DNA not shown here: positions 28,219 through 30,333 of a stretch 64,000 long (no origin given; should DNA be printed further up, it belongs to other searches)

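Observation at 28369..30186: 605-aa protein chaining cNMP-binding-like, ParA/MinD-like and patatin-like domains, all with degenerate catalytic/ligand motifs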

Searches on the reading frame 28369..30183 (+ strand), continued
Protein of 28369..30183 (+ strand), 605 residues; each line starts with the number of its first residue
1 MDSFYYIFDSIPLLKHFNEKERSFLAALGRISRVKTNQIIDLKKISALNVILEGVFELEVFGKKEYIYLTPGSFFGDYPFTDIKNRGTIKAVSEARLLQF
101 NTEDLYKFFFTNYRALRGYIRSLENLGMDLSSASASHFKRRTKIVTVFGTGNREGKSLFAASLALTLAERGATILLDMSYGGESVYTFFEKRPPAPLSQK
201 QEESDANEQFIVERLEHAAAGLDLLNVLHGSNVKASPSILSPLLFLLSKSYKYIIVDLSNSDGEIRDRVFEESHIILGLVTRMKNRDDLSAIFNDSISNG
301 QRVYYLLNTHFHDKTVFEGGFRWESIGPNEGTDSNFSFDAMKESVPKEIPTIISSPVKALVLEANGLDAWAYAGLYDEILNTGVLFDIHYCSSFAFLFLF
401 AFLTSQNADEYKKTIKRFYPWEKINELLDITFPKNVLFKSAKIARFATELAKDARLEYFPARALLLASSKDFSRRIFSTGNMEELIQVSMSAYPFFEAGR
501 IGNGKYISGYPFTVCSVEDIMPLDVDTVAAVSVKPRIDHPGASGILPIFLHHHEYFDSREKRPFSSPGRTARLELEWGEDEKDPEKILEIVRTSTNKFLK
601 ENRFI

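Call 23: fold_search(model_id=the predicted structure, library=pdb)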
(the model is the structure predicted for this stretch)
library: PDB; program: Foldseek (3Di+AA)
matches with E <= 10: 1460; with E <= 0.001: 633
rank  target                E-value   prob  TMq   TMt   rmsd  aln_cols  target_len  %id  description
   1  5fya_A                8.8e-09  1.00  0.32  0.70   5.1       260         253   14  Cubic crystal of the native PlpD (released 2016-04-06)
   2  9iop_C                2.1e-08  1.00  0.28  0.50   7.2       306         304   16  Cryo-EM structure of cUA and MAFP bound CapE filament (released 2025-05-21)
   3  9ion_B                4.4e-08  1.00  0.28  0.53   7.3       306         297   16  Cryo-EM structure of cUA bound CapE filament (released 2025-05-21)
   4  5fya_B                4.9e-08  1.00  0.32  0.70   5.4       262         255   14  Cubic crystal of the native PlpD (released 2016-04-06)
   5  9iom                  5.2e-08  1.00  0.30  0.55   6.1       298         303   17  CapE apo form (released 2025-05-21)
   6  5fqu_A                1.3e-07  1.00  0.30  0.65   6.2       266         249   15  Orthorhombic crystal structure of of PlpD (selenomethionine derivative) (released 2016-04-06)
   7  9jek_D                1.3e-07  1.00  0.26  0.43  10.1       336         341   11  Cryo-EM structure of AbCapV tetramer, intermediate form (released 2025-11-19)
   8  9ioq                  1.4e-07  1.00  0.30  0.52   6.3       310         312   17  Crystal structure of CapE bound cUA (released 2025-05-21)
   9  9kh6_A                2.5e-07  1.00  0.28  0.48   7.7       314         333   10  cryo-EM structure of lipase/ligand/substrate complex (released 2026-03-04)
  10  9jeh_A                2.5e-07  1.00  0.26  0.42   9.0       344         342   12  Cryo-EM structure of AbCapV dimer, apo form (released 2025-11-19)
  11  9kej_A                2.5e-07  1.00  0.28  0.44   7.9       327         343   11  Cryo-EM structure of AbCapV S58A filament bound with 3'3'-cGAMP (released 2025-11-12)
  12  5fqu_B                2.9e-07  1.00  0.30  0.65   6.3       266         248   15  Orthorhombic crystal structure of of PlpD (selenomethionine derivative) (released 2016-04-06)
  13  8zr9_A                3.1e-07  1.00  0.28  0.44   8.2       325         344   11  Cryo-EM structure of AbCapV filemant bound with 3',3'-cGAMP (released 2025-11-19)
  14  1oxw_C                3.3e-07  1.00  0.26  0.40   9.0       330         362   12  The Crystal Structure of SeMet Patatin (released 2003-05-27)
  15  9ion_C                4.1e-07  1.00  0.28  0.52   7.1       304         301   16  Cryo-EM structure of cUA bound CapE filament (released 2025-05-21)
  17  1u12_B                5.1e-07  1.00  0.18  0.78   2.5       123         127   15  M. loti cyclic nucleotide binding domain mutant (released 2004-11-30)
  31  3k9g                  1.5e-06  1.00  0.25  0.60   6.6       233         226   18  CRYSTAL STRUCTURE OF A PLASMID PARTITION PROTEIN FROM BORRELIA BURGDORFERI AT 2.25A RESOLUTION, iodide soak (released 2009-11-03)
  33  5h5o_A                1.7e-06  1.00  0.16  0.67   3.4       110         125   18  A cyclic-GMP-dependent signalling pathway regulates bacterial phytopathogenesis (released 2017-05-24)
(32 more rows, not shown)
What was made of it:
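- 28369..28743 (+): N-terminal cNMP-binding-like beta-barrel (residues ~1-125) with a degenerate phosphate-binding cassette. Foldseek 1u12 TM 0.78 (call 23).
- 28786..29343 (+): Central MinD/ParA-like domain (residues ~140-325) with a degenerate deviant Walker A. Foldseek 3k9g E=1.5e-6 (call 23).
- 29431..30183 (+): C-terminal patatin-like domain (residues ~355-605) lacking the catalytic apparatus. Foldseek PlpD E=8.8e-9 (call 23).
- On Patatin-like phospholipase (PF01734): Foldseek PlpD 5fya E=8.8e-9 (TM on target 0.70), CapE, CapV and potato patatin (call 23).
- On Cyclic nucleotide-binding domain (PF00027): Foldseek MlotiK1 1u12 TM 0.78 and rmsd 2.5, plus HCN, PKA-R and CRP (call 23).
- On ParA/MinD deviant Walker A ATPases: Foldseek 3k9g E=1.5e-6, TM on target 0.60 (call 23).
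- Closest known: CBASS patatin effectors CapV and CapE. Same: Patatin fold, among the top structural matches (call 23).
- Checked: Foldseek against PDB finds patatins (PlpD 5fya E=8.8e-9; CapE, CapV, potato patatin), cNMP-binding domains (MlotiK1 1u12, TM 0.78, rmsd 2.5) and a ParA-type protein (Borrelia PF-32 3k9g E=1.5e-6) (call 23).
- CapE and CapV are among the best structural matches (call 23).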

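Call 25: find_related_loci(query=A2, collection=genome_contigs, flank=8000)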
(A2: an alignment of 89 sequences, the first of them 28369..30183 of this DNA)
Query A2 (605 aa) in genome_contigs; peptide patterns used: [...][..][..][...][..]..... (x = any residue, [..] = any of these).
83 stretches matched a pattern; 53 encode a relative of the query (tblastn E <= 1e-3); 53 distinct loci.
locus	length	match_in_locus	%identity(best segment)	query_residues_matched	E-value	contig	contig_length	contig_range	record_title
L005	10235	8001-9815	50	1-605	0e+0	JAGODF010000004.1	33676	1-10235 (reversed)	MAG: Spirochaetes bacterium isolate Go_SlDig_bin_460 Go_SlDig_3422_length_33676_cov_4.360965, whole genome shotgun seque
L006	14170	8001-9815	50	1-605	0e+0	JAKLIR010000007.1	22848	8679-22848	MAG: bacterium isolate RA.bin91 RA.bin91_7, whole genome shotgun sequence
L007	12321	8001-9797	38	1-605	3e-129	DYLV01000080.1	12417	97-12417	MAG TPA_asm: Leptospira biflexa isolate SulCav_AS07-7_2_45_10 SulCav_AS07_7_4994_length_12417_cov_5_965135, whole genome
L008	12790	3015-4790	36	1-589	4e-121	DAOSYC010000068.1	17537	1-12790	MAG TPA_asm: Spirochaetota bacterium isolate AMR_MDS_2095 NODE_2052_length_17537_cov_7.961217, whole genome shotgun sequ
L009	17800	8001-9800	37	7-602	3e-120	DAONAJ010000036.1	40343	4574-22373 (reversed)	MAG TPA_asm: Spirochaetota bacterium isolate AMR_MDS_3976 NODE_714_length_40343_cov_7.101544, whole genome shotgun seque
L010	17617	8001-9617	37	1-536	2e-119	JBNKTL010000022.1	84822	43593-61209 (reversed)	MAG: Spirochaetota bacterium isolate A2.bin.24.permissive NODE_22_length_84822_cov_6.737613, whole genome shotgun sequen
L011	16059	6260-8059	37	7-602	7e-120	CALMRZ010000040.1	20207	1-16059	MAG TPA_asm: uncultured Spirochaetes bacterium isolate SRR5007357_bin.202_CONCOCT_v1.1_MAG genome assembly, contig: ERZ7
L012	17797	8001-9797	36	1-596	1e-118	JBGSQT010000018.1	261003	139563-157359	MAG: Spirochaetota bacterium isolate JTS-AC34 k141_3992484, whole genome shotgun sequence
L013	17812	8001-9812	35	1-601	5e-118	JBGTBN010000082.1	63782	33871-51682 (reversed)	MAG: Spirochaetota bacterium isolate JTS-AC98 k141_4184763, whole genome shotgun sequence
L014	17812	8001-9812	36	1-600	2e-117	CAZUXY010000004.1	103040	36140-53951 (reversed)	MAG TPA_asm: uncultured Leptospirales bacterium isolate binchicken_co27_239 genome assembly, contig: NODE_288_length_103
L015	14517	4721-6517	35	7-601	5e-117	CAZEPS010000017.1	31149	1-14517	MAG TPA_asm: uncultured Leptospirales bacterium isolate SRP141376_co4_248 genome assembly, contig: NODE_2622_length_3114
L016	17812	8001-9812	36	1-601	5e-117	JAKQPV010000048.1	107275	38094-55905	MAG: Spirochaetota bacterium isolate USMO_maxbin.118 k141_1108781, whole genome shotgun sequence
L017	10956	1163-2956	34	7-600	2e-116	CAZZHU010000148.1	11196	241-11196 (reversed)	MAG TPA_asm: uncultured Leptospirales bacterium isolate SRP192927_co6_673 genome assembly, contig: NODE_14721_length_111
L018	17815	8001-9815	35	1-603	2e-116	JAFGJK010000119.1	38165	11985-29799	MAG: Spirochaetes bacterium isolate Zod_Metabat.271 k87_11010946, whole genome shotgun sequence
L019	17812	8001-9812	36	1-600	9e-115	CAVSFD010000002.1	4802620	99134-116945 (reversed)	MAG: uncultured Spirochaetota bacterium isolate MFD02979.bin.1.65 genome assembly, contig: contig_47028, whole genome sh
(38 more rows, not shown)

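Call 64: search_protein_families(library=ncbifam, proteins=[P0166, P0168, P0207], max_evalue=0.001)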
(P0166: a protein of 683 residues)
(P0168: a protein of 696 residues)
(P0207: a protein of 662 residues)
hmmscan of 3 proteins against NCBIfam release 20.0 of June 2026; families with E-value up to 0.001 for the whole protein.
P0166 (683 aa): 20 families
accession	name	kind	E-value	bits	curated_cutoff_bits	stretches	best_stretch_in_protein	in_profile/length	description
NF007623.0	PRK10279.1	equivalog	5.9e-44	150.5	272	1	391-682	6-298/301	patatin-like phospholipase RssA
NF041163.2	encap_f2b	equivalog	7.3e-16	58.3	400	1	22-154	84-212/450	family 2B encapsulin nanocompartment shell protein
NF008732.0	PRK11753.1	equivalog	8.4e-16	58.1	266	1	27-144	17-135/214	cAMP-activated global transcriptional regulator CRP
NF007707.0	PRK10402.1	subfamily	5.6e-11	42.5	180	1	29-120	27-118/226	transcriptional regulator YeiL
TIGR01969.1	minD_arch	subfamily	1.1e-08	34.5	201.75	1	153-387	1-231/251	cell division ATPase MinD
NF058543.1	ActPatMycb56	equivalog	1.5e-08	33.9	460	1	15-138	1-122/317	acetyltransferase Pat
TIGR03896.1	cyc_nuc_ocin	subfamily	2e-08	34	161.05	1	36-144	11-123/317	bacteriocin-type transport-associated protein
NF053870.1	DS2_1_antiphage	equivalog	3.4e-07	29.9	400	1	393-515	3-122/299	anti-phage phospholipase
NF041079.1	CBASS_lipase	equivalog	7.8e-07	28.6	200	1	393-514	4-133/317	CBASS cGAMP-activated phospholipase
NF043045.1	T4SS_VpdC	equivalog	8.7e-07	27.3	1000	1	397-453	313-368/880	Dot/Icm T4SS effector VpdC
TIGR03018.1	pepcterm_TyrKin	hypoth_equivalog_domain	2.7e-06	26.8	230.65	1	132-214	16-97/207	XrtA-associated tyrosine autokinase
NF008365.0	PRK11161.1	subfamily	3.7e-06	26.4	228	1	25-140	41-153/250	fumarate/nitrate reduction transcriptional regulator Fnr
TIGR01968.1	minD_bact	equivalog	5e-06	26.1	212.9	1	153-346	2-197/261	septum site-determining protein MinD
NF050806.1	TransRegFixKCaul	equivalog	7.9e-06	25.3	300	1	35-139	25-126/215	transcriptional regulator FixK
NF006901.0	PRK09392.1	equivalog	1e-05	25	211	1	11-140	8-136/236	transcriptional activator FtrB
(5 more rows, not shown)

P0168 (696 aa): 14 families
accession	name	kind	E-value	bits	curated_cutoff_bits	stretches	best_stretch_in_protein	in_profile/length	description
NF007623.0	PRK10279.1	equivalog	2.3e-40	138.7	272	1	398-694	6-298/301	patatin-like phospholipase RssA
NF008732.0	PRK11753.1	equivalog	1.6e-11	44.1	266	1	41-147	25-132/214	cAMP-activated global transcriptional regulator CRP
NF043045.1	T4SS_VpdC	equivalog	7.5e-10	37.5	1000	1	401-453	309-361/880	Dot/Icm T4SS effector VpdC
NF041163.2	encap_f2b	equivalog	1.8e-09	37.3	400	1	17-146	72-202/450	family 2B encapsulin nanocompartment shell protein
TIGR01969.1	minD_arch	subfamily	4.5e-08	32.6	201.75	1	158-395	2-232/251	cell division ATPase MinD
TIGR03896.1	cyc_nuc_ocin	subfamily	9.2e-08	31.8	161.05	1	35-146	4-119/317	bacteriocin-type transport-associated protein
NF058543.1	ActPatMycb56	equivalog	2.9e-06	26.4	460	1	23-144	3-122/317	acetyltransferase Pat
NF007707.0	PRK10402.1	subfamily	1.3e-05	24.9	180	1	34-143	26-135/226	transcriptional regulator YeiL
NF010499.0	PRK13918.1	equivalog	1.3e-05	24.8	274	1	41-146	14-115/205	CRP/FNR family transcriptional regulator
NF052518.1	TransRegLdrP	equivalog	2.3e-05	24.5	300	1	46-121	6-80/195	transcriptional regulator LdrP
NF008365.0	PRK11161.1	subfamily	3.3e-05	23.3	228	1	20-149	27-156/250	fumarate/nitrate reduction transcriptional regulator Fnr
NF041079.1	CBASS_lipase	equivalog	0.00011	21.6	200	1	425-523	34-131/317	CBASS cGAMP-activated phospholipase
NF050806.1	TransRegFixKCaul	equivalog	0.00034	19.9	300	0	43-116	27-97/215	transcriptional regulator FixK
NF053870.1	DS2_1_antiphage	equivalog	0.00059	19.2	400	0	400-525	3-121/299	anti-phage phospholipase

P0207 (662 aa): 8 families
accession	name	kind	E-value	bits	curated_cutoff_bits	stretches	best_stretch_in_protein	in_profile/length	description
NF007623.0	PRK10279.1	equivalog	4.8e-44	150.7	272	1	372-659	5-296/301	patatin-like phospholipase RssA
NF008732.0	PRK11753.1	equivalog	7.2e-18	64.8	266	1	19-140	14-136/214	cAMP-activated global transcriptional regulator CRP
NF041163.2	encap_f2b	equivalog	9.7e-12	44.7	400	1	7-134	73-202/450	family 2B encapsulin nanocompartment shell protein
NF007707.0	PRK10402.1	subfamily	4.7e-10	39.4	180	1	25-132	28-135/226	transcriptional regulator YeiL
NF058543.1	ActPatMycb56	equivalog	2.1e-06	26.8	460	1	13-121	4-110/317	acetyltransferase Pat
NF043045.1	T4SS_VpdC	equivalog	2e-05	22.8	1000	0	498-541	468-511/880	Dot/Icm T4SS effector VpdC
TIGR03896.1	cyc_nuc_ocin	subfamily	0.00037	20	161.05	1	42-117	22-101/317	bacteriocin-type transport-associated protein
TIGR03697.1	NtcA_cyano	equivalog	0.00091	19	244.95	0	37-139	2-106/193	global nitrogen regulator NtcA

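Call 72: find_encoding_contigs(protein=P0155, flank=9000, max_places=1)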
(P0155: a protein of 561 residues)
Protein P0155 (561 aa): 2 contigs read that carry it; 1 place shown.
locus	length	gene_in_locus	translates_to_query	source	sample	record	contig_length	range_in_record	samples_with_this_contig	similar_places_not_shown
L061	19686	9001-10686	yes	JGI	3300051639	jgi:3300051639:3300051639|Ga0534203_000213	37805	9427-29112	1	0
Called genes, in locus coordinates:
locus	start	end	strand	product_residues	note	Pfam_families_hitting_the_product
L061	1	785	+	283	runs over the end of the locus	PF04060:FeS, PF12838:Fer4_7, PF13187:Fer4_9 (weak), PF14697:Fer4_21 (weak), PF25160:LdpA_Fe-S-bd (weak), PF00037:Fer4, PF12837:Fer4_6, PF00037:Fer4, +9 more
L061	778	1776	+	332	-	PF03448:MgtE_N (faint), PF14842:FliG_N, PF14841:FliG_M, PF01706:FliG_C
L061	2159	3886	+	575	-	PF20250:FapA_N, PF03961:FapA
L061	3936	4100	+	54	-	PF02416:TatA_B_E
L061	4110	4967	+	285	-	PF01370:Epimerase, PF04321:RmlD_sub_bind, PF16363:GDP_Man_Dehyd (weak)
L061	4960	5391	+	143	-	PF04246:RseC_MucC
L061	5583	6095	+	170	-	PF03449:GreA_GreB_N, PF01272:GreA_GreB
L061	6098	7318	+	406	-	PF06245:DUF1015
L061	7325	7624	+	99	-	-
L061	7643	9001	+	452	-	PF00515:TPR_1 (faint), PF07719:TPR_2 (faint), PF13174:TPR_6 (faint), PF13181:TPR_8 (faint), PF13432:TPR_16 (weak), PF12895:ANAPC3 (weak), PF23914:TPR_CcmH_CycH (weak), PF04471:Mrr_cat, +7 more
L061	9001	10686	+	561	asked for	-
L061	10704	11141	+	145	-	-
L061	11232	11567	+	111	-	PF01740:STAS, PF13466:STAS_2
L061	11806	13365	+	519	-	PF00515:TPR_1 (faint), PF07719:TPR_2 (faint), PF09976:TPR_21 (faint), PF13428:TPR_14 (faint), PF13431:TPR_17 (faint), PF13432:TPR_16 (weak), PF14559:TPR_19, PF04471:Mrr_cat, +3 more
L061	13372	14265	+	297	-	PF02195:ParB_N (weak)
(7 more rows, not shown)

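Call 73: find_encoding_contigs(protein=P0132, flank=9000, max_places=1)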
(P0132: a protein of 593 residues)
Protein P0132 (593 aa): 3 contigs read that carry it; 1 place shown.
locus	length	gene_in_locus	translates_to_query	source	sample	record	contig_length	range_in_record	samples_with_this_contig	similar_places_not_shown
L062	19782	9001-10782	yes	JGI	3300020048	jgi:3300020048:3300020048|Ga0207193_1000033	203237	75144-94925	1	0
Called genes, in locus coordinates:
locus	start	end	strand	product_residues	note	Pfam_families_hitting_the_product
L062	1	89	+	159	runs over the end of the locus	PF03975:CheD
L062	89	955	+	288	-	PF03755:YicC-like_N, PF08340:YicC-like_C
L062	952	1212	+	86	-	PF04025:RemA-like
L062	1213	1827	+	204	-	PF00625:Guanylate_kin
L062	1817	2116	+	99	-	-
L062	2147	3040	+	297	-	PF01715:IPPT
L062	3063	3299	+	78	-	PF17209:Hfq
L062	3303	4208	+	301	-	-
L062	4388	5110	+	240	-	-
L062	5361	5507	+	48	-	-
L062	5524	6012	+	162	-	PF03449:GreA_GreB_N, PF01272:GreA_GreB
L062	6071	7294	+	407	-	PF06245:DUF1015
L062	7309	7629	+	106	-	-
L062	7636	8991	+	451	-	PF25063:ARM_TT21_C (faint), PF00515:TPR_1 (faint), PF07719:TPR_2 (faint), PF12895:ANAPC3 (faint), PF13174:TPR_6 (faint), PF13414:TPR_11 (faint), PF13432:TPR_16 (weak), PF04471:Mrr_cat, +5 more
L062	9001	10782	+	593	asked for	-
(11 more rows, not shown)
